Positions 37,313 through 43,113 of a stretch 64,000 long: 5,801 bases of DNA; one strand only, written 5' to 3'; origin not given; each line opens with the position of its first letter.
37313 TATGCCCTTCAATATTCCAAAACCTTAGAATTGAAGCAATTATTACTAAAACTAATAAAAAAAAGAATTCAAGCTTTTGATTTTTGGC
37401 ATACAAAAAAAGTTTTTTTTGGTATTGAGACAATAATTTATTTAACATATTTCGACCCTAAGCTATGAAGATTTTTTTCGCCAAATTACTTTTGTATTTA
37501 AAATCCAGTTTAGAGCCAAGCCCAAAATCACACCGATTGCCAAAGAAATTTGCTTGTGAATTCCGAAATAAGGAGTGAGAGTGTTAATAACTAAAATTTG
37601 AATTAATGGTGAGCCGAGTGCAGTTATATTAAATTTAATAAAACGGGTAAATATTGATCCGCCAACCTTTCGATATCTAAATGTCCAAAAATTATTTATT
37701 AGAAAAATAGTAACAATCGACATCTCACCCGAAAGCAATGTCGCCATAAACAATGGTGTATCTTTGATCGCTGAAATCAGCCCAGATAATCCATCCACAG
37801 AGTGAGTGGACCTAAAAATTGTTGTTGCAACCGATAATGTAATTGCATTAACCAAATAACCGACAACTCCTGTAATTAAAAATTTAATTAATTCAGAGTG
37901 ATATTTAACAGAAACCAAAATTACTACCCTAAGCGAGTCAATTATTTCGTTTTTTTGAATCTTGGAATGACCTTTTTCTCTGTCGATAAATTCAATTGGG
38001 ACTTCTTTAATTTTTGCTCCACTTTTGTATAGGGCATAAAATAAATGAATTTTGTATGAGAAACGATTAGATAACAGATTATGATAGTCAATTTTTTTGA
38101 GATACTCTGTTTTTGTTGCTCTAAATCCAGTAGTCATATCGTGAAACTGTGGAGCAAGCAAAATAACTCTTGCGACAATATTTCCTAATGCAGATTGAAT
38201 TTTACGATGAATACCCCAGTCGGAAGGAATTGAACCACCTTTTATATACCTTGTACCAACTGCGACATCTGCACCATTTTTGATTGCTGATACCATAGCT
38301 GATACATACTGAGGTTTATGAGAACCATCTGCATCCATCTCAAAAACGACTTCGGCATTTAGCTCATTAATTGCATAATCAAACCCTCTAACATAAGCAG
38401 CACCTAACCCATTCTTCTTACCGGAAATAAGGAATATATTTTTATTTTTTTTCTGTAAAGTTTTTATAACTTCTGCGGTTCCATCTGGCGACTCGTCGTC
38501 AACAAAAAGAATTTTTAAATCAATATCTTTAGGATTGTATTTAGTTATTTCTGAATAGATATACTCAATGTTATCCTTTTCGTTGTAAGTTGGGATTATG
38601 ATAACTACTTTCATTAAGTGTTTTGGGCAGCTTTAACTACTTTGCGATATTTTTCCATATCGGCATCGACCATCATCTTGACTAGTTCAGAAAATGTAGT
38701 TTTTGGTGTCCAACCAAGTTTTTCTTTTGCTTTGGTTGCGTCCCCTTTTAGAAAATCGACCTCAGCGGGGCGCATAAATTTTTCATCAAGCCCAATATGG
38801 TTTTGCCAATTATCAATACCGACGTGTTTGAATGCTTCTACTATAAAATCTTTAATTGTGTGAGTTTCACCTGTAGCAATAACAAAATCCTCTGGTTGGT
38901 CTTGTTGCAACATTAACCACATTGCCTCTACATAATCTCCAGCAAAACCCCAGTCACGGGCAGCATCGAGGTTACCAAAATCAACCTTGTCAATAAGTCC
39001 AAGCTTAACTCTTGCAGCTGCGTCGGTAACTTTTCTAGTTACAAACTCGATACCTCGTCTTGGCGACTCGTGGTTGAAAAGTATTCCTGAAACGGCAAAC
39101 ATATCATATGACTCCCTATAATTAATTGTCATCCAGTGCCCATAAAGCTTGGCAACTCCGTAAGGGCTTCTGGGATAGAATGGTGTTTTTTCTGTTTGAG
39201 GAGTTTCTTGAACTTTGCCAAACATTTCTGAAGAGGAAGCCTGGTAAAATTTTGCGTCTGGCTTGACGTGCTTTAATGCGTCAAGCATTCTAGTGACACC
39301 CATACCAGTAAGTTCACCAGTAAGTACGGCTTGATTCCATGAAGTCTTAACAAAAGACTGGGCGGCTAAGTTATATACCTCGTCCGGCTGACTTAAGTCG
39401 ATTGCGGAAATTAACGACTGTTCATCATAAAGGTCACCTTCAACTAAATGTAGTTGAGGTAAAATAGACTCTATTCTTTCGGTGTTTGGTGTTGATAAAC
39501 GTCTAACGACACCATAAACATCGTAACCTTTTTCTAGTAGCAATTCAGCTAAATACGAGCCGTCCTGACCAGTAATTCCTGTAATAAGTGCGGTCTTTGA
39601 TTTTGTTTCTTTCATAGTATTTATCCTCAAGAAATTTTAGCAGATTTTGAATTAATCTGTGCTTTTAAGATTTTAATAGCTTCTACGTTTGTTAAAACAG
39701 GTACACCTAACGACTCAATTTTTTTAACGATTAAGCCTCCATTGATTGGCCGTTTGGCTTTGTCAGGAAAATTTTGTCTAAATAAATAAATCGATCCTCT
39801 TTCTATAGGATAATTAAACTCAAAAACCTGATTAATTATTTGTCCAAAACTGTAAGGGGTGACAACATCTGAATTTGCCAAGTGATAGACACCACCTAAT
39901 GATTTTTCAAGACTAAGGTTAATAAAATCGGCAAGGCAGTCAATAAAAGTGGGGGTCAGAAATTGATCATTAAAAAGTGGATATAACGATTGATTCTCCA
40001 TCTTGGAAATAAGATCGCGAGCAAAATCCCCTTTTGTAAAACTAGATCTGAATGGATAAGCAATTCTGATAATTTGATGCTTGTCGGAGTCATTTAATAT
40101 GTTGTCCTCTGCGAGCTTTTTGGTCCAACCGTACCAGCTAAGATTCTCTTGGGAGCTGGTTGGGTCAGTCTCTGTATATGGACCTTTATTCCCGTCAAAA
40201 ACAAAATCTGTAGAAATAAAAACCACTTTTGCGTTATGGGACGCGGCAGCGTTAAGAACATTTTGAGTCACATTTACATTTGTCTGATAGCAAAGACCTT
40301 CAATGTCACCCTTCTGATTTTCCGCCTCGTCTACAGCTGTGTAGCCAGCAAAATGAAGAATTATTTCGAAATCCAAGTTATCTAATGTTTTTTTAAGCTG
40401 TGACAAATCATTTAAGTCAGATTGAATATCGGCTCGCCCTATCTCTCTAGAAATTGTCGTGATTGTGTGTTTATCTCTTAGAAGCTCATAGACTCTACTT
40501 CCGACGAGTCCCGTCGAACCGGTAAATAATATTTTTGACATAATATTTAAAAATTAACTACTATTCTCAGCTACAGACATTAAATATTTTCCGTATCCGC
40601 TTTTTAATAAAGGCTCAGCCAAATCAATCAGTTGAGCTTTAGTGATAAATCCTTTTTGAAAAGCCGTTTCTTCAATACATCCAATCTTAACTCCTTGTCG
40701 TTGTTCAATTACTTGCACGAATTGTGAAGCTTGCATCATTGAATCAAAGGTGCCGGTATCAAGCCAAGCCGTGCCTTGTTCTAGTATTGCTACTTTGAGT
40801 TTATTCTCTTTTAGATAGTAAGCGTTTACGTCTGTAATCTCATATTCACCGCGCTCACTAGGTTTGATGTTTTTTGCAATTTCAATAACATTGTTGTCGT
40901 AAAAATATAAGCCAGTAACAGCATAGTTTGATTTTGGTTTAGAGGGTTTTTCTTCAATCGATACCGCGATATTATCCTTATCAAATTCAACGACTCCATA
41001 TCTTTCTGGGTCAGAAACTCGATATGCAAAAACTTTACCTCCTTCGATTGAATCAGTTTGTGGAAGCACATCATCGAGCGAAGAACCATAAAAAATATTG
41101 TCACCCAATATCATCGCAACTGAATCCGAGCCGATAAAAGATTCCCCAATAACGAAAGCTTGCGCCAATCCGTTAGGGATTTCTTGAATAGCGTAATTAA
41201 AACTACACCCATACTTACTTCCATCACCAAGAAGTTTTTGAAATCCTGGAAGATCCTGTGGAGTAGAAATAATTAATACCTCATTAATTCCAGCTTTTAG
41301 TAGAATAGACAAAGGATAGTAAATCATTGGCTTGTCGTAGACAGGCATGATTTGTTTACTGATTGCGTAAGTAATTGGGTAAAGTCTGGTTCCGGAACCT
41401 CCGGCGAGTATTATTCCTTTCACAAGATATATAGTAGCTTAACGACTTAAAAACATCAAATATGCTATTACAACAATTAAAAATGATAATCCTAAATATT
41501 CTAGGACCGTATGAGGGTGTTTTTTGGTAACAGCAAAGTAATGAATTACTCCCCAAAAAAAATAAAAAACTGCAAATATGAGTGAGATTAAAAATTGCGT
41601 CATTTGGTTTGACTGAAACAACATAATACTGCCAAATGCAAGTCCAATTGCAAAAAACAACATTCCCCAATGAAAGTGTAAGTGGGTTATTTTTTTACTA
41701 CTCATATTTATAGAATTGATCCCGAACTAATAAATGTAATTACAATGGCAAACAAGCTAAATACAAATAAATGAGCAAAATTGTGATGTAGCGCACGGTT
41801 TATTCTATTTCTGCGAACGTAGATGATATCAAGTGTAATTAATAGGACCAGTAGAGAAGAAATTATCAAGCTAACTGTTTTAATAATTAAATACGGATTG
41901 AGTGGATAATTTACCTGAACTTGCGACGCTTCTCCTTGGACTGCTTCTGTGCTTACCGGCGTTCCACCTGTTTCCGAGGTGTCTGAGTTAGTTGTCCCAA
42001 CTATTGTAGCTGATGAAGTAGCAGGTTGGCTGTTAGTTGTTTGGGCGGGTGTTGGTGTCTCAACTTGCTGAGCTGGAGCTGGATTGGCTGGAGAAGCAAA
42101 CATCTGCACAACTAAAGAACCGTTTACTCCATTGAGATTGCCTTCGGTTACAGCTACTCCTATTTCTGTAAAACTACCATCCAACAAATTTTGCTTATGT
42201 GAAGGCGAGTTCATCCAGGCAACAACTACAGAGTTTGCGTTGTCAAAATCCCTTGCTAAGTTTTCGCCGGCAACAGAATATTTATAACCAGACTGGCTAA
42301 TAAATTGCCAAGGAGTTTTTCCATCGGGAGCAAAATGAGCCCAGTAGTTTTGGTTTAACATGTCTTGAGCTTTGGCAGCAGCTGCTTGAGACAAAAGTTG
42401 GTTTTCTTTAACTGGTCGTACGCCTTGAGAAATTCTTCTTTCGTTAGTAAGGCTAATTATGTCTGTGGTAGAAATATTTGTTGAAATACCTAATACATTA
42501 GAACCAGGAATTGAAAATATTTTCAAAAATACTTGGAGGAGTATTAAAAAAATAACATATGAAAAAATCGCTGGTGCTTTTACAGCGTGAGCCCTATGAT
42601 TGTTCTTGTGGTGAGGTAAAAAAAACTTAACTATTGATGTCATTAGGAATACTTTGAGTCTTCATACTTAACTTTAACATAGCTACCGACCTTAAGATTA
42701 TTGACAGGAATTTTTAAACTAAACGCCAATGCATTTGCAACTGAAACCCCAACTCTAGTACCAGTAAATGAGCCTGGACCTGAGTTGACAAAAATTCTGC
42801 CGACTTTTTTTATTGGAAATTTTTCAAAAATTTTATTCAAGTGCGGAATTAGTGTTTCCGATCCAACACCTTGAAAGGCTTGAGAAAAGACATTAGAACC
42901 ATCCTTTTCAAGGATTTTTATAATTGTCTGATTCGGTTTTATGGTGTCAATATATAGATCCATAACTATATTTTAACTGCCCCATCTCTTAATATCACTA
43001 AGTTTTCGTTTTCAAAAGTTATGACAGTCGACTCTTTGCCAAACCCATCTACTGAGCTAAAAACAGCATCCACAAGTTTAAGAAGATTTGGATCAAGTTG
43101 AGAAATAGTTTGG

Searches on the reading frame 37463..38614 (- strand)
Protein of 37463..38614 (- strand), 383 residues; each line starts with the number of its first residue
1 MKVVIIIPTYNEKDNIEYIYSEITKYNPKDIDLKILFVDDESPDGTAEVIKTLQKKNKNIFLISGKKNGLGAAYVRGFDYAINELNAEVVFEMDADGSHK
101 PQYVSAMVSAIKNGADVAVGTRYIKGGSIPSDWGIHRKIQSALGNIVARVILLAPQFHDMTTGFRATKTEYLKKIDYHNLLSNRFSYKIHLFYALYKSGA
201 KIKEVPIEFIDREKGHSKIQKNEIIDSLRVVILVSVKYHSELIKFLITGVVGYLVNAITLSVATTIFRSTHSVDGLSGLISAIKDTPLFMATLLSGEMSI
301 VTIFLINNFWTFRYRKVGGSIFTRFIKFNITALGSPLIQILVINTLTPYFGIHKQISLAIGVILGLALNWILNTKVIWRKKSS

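Call 4: search_protein_families(library=pfam, proteins=[window:37463-38614:-], max_evalue=0.01)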
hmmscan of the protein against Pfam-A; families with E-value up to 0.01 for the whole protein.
window:37463-38614:- (383 aa): 3 families
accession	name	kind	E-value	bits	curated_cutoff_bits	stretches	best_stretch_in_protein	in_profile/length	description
PF00535.33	Glycos_transf_2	-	2.4e-28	99.6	23.3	1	5-175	2-167/168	Glycosyl transferase family 2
PF04138.20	GtrA_DPMS_TM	-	1.1e-13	51.8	26.1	1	244-378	1-117/117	GtrA/DPMS, transmembrane domain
PF10111.15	Glyco_tranf_2_2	-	3.2e-09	37.1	27.3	1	5-111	2-106/276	Glycosyltransferase like family 2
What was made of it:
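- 37463..38614 (-): Polyprenyl-phosphate-sugar synthase with type-III DPMS architecture (GT2 catalytic domain plus a GtrA/DPMS 4-helix TM domain). PF00535 2.4e-28 and PF04138 1.1e-13 (call 4).
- Checked: The GT2 gene 35177-35905 and the GT2 + GtrA/DPMS_TM gene 37463-38614 have the stated domains (call 4).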

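Call 19: search_solved_structures(query=window:37463-38614:-, max_evalue=0.001)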
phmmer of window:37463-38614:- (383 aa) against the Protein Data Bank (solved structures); distinct sequences matched with E-value up to 0.001: 9.
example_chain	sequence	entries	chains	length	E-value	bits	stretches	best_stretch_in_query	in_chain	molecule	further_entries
5mlz_A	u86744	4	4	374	2e-46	162.1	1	1-379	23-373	Dolichol monophosphate mannose synthase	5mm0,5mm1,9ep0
5eke_A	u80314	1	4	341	7.1e-10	41.9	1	3-128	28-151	Uncharacterized glycosyltransferase sll0501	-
5ekp_C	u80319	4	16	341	7.1e-10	41.9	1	3-128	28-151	Uncharacterized glycosyltransferase sll0501 | Glycosyltransferase sll0501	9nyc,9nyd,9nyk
9nye_A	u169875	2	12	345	7.4e-10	41.8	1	3-127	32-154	Glycosyltransferase sll0501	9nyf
9bhc_C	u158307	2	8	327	6.1e-08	35.5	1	2-125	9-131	Undecaprenyl-phosphate 4-deoxy-4-formamido-L-arabinose transferase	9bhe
9hwj_A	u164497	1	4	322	7.1e-08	35.3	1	2-226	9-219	Undecaprenyl-phosphate 4-deoxy-4-formamido-L-arabinose transferase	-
8vxh_A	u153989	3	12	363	8.4e-08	35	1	2-125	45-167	Undecaprenyl-phosphate 4-deoxy-4-formamido-L-arabinose transferase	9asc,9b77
3bcv_A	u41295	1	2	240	4.5e-06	29.4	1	2-138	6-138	Putative glycosyltransferase protein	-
6h1j_A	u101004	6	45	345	5.5e-05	25.8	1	2-147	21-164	Probable ss-1,3-N-acetylglucosaminyltransferase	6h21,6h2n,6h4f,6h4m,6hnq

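Call 21: search_protein_families(library=ncbifam, proteins=[window:37463-38614:-], max_evalue=0.01)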
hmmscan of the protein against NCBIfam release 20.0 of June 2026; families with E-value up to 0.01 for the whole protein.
window:37463-38614:- (383 aa): 21 families
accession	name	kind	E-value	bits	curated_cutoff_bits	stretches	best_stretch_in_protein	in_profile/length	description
TIGR04182.1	glyco_TIGR04182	equivalog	5.6e-18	65.3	325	1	2-266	1-249/293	S-layer glycoprotein N-glycosyltransferase AglJ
NF047588.1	GlcsyltransPgfSStrep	equivalog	4.8e-16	58.8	500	1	1-220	1-206/308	glycosyltransferase PgfS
NF058614.1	PPMAGASynPpgS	equivalog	9.6e-15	54.6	370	1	3-221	2-208/226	polyprenyl-phospho-N-acetylgalactosaminyl synthase PpgS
NF041391.1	DPhHxTase_Halo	equivalog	1e-13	50.8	375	1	9-218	3-191/213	dolichyl-phosphate hexose transferase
TIGR03937.1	PgaC_IcaA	equivalog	3.2e-11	42.8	422.3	1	2-119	46-158/407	poly-beta-1,6-N-acetyl-D-glucosamine synthase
NF007986.1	PRK10714.1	equivalog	5.6e-10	38.7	529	1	2-271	7-263/316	undecaprenyl-phosphate 4-deoxy-4-formamido-L-arabinose transferase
NF038302.1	EPS_HpsE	equivalog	1.4e-09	37.4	300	1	2-114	2-114/307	hormogonium polysaccharide biosynthesis glycosyltransferase HpsE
TIGR03469.1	HpnB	hypoth_equivalog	7e-08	31.9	379.25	1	2-113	45-162/386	hopene-associated glycosyltransferase HpnB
NF050050.1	ProtGlycPglI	equivalog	1.2e-07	31.5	500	1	2-124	3-121/306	GalNAc(5)-diNAcBac-PP-undecaprenol beta-1,3-glucosyltransferase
NF045692.1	OglycostaseCruG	equivalog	1.7e-07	30.5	600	1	2-115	42-157/386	2'-O-glycosyltransferase CruG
NF041875.1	EPS_EpsD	equivalog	2.1e-07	30.7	370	1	4-115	2-108/325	exopolysaccharide biosynthesis glycosyltransferase EpsD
NF047683.1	TeichurnBiosyTuaG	equivalog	2.6e-07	30.6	400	1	3-109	8-109/252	teichuronic acid biosynthesis protein TuaG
NF007482.0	PRK10073.1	equivalog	2.8e-07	29.9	423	1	2-118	7-118/334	glycosyltransferase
TIGR04283.1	glyco_like_mftF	equivalog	2.4e-06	27.3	182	1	5-56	3-52/221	TIGR04283 family arsenosugar biosynthesis glycosyltransferase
TIGR03111.1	glyc2_xrt_Gpos1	hypoth_equivalog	2.8e-06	26.4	363.95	1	2-121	50-166/439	TIGR03111 family XrtG-associated glycosyltransferase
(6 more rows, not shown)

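Call 64: search_solved_structures(query=window:37463-38614:-, max_evalue=1e-20, show_alignments=1)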
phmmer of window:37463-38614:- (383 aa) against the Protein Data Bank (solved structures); distinct sequences matched with E-value up to 1e-20: 1.
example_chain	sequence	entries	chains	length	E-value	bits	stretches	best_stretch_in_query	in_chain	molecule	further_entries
5mlz_A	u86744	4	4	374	2e-46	162.1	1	1-379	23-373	Dolichol monophosphate mannose synthase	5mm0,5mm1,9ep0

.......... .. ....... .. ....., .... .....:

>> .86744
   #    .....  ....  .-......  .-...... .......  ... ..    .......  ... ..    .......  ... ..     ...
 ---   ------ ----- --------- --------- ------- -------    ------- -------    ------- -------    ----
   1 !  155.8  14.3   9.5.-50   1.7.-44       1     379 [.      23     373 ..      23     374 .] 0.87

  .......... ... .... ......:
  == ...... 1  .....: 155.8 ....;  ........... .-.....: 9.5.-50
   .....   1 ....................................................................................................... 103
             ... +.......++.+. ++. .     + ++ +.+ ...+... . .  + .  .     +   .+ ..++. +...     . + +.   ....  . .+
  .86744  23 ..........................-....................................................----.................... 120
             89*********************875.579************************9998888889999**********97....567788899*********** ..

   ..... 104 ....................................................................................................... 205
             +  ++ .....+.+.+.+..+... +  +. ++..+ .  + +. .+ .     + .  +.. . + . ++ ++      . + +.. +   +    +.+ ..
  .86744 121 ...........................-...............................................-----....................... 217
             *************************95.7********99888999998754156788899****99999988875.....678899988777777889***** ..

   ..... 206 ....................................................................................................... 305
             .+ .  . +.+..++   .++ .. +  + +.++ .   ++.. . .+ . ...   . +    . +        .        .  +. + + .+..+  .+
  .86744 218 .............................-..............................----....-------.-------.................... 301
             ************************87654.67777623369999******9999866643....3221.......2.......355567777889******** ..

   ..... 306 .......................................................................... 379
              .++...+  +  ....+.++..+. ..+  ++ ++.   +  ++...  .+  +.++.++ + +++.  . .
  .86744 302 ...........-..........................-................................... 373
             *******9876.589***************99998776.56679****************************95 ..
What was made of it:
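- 37463..38614 (-): Full-length match to P. furiosus DPMS 5MLZ, E 2e-46, residues 1-379 against 23-373 (calls 19, 64). DAD, R117, R131, S135, K178 and N248 equivalents are kept (call 64).
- Synthases: a full-length match to PfDPMS with the DAD motif and the phosphate-binding residues (calls 19, 64).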

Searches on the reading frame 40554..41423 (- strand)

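Call 5: search_protein_families(library=pfam, proteins=[window:40554-41423:-], max_evalue=0.01)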
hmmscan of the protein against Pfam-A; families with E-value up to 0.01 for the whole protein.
window:40554-41423:- (289 aa): 2 families
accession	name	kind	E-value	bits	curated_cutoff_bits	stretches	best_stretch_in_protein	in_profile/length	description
PF00483.29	NTP_transferase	-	3.8e-70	236.7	21.2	1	2-236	1-242/245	Nucleotidyl transferase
PF12804.13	NTP_transf_3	-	3.7e-06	27.6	27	1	3-112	1-99/160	MobA-like NTP transferase domain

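Call 37: search_protein_families(library=ncbifam, proteins=[window:40554-41423:-], max_evalue=0.00001)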
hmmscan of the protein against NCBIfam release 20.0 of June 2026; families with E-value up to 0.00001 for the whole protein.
window:40554-41423:- (289 aa): 26 families (the best 25 are shown)
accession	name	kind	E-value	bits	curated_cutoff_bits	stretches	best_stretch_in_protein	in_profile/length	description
TIGR01207.1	rmlA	equivalog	2.5e-139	463.3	360.65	1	2-285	1-285/286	glucose-1-phosphate thymidylyltransferase RfbA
NF012024.0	PRK15480.1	equivalog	1.8e-128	427.8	588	1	2-285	5-289/292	glucose-1-phosphate thymidylyltransferase RfbA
TIGR01208.1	rmlA_long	equivalog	3.5e-55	187.3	320.25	1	2-237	1-235/353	glucose-1-phosphate thymidylyltransferase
TIGR03992.1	Arch_glmU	subfamily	4.1e-44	151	292.1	1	1-254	1-243/393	bifunctional sugar-1-phosphate nucleotidylyltransferase/acetyltransferase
NF041173.1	Sug_nt_acttase_Thmprot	equivalog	4.2e-34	118.2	600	1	1-257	1-246/405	bifunctional sugar-1-phosphate nucleotidylyltransferase/acetyltransferase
NF041313.1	UDPGP_AglF_Halo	equivalog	2.3e-31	109.1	400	1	1-217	1-216/234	UTP--glucose-1-phosphate uridylyltransferase AglF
TIGR01099.1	galU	equivalog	7.5e-25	88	326.8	2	73-231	94-260/261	UTP--glucose-1-phosphate uridylyltransferase GalU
NF052502.1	man1P_GTase_Rv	exception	9.8e-24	83.9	440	1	3-234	3-228/352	mannose-1-phosphate guanylyltransferase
NF003670.0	PRK05293.1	equivalog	2.7e-15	56.2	470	1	131-242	152-262/382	glucose-1-phosphate adenylyltransferase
NF045761.1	NAMPUrTaseMurU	equivalog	9.4e-15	55.1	250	1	1-233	1-224/226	N-acetylmuramate alpha-1-phosphate uridylyltransferase MurU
NF009928.0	PRK13389.1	equivalog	3.4e-14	52.7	548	1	2-53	10-61/302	UTP--glucose-1-phosphate uridylyltransferase GalU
NF049965.1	GlMnHpPGnyltfHddC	equivalog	6e-13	48.9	300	1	1-181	1-173/221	D-glycero-D-manno-heptose 1-phosphate guanosyltransferase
TIGR02091.1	glgC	equivalog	2e-11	43.6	424.9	0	3-53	3-54/364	glucose-1-phosphate adenylyltransferase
NF007516.0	PRK10122.1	equivalog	1.2e-10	41.1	534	1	2-53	5-56/297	UTP--glucose-1-phosphate uridylyltransferase GalF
TIGR01173.1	glmU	equivalog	2e-10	40.1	366.85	1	3-213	3-212/452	bifunctional UDP-N-acetylglucosamine diphosphorylase/glucosamine-1-phosphate N-acetyltransferase GlmU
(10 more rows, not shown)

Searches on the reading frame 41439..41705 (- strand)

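Call 66: search_protein_families(library=pfam, proteins=[window:41439-41705:-], max_evalue=10)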
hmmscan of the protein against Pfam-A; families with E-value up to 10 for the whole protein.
window:41439-41705:- (88 aa): 9 families
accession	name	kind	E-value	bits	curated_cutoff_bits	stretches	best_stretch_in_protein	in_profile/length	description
PF14126.11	DUF4293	-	0.0089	16.7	27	1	11-84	58-132/153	Domain of unknown function (DUF4293)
PF03729.18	DUF308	-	0.13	12.9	25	1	21-85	5-72/73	Short repeat of unknown function (DUF308)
PF12679.13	ABC2_membrane_2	-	0.33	10.6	27.2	1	12-67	158-215/283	ABC-2 family transporter protein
PF11188.13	DUF2975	-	0.98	9.8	27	1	41-86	65-111/130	Protein of unknown function (DUF2975)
PF14235.11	DUF4337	-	1.9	9.1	27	1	8-50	114-155/161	Domain of unknown function (DUF4337)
PF13567.11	DUF4131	-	2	8.5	31.6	1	9-63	3-57/165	Domain of unknown function (DUF4131)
PF19942.4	DUF6404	-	2.1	9.2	27.6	1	39-84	50-95/115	Family of unknown function (DUF6404)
PF03739.19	LptF_LptG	-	2.7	7.4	27.9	1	15-84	282-350/353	Lipopolysaccharide export system permease LptF/LptG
PF04246.17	RseC_MucC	-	7.2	7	24.4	1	15-53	75-112/130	Positive regulator of sigma(E), RseC/MucC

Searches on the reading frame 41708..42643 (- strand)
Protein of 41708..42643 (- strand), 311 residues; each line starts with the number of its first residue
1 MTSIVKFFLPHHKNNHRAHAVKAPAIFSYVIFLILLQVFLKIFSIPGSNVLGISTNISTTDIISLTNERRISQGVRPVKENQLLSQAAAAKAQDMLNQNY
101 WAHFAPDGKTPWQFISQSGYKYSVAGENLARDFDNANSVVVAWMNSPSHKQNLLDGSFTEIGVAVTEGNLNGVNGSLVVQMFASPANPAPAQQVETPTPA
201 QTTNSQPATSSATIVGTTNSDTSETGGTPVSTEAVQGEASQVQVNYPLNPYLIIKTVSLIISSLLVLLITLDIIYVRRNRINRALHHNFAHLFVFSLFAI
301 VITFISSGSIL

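Call 5: search_protein_families(library=pfam, proteins=[window:41708-42643:-], max_evalue=0.01)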
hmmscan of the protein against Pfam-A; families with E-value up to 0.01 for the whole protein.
window:41708-42643:- (311 aa): 2 families
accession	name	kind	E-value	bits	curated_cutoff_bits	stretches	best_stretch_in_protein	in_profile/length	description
PF00188.32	CAP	-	9.1e-19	68.9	21.1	1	64-179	2-114/117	Cysteine-rich secretory protein family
PF13962.11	PGG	-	0.0087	16.3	24.1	0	235-307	41-112/116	Domain of unknown function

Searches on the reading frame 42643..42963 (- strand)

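Call 66: search_protein_families(library=pfam, proteins=[window:42643-42963:-], max_evalue=10)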
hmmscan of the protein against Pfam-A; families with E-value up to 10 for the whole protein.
window:42643-42963:- (106 aa): 2 families
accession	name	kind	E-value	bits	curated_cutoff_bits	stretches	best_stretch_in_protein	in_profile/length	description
PF00814.31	TsaD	-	8.2e-10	39.3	24.8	1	35-87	30-84/264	tRNA N6-adenosine threonylcarbamoyltransferase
PF09378.16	HAS-barrel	-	0.074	13.6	25.2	1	71-103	5-36/90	HAS barrel domain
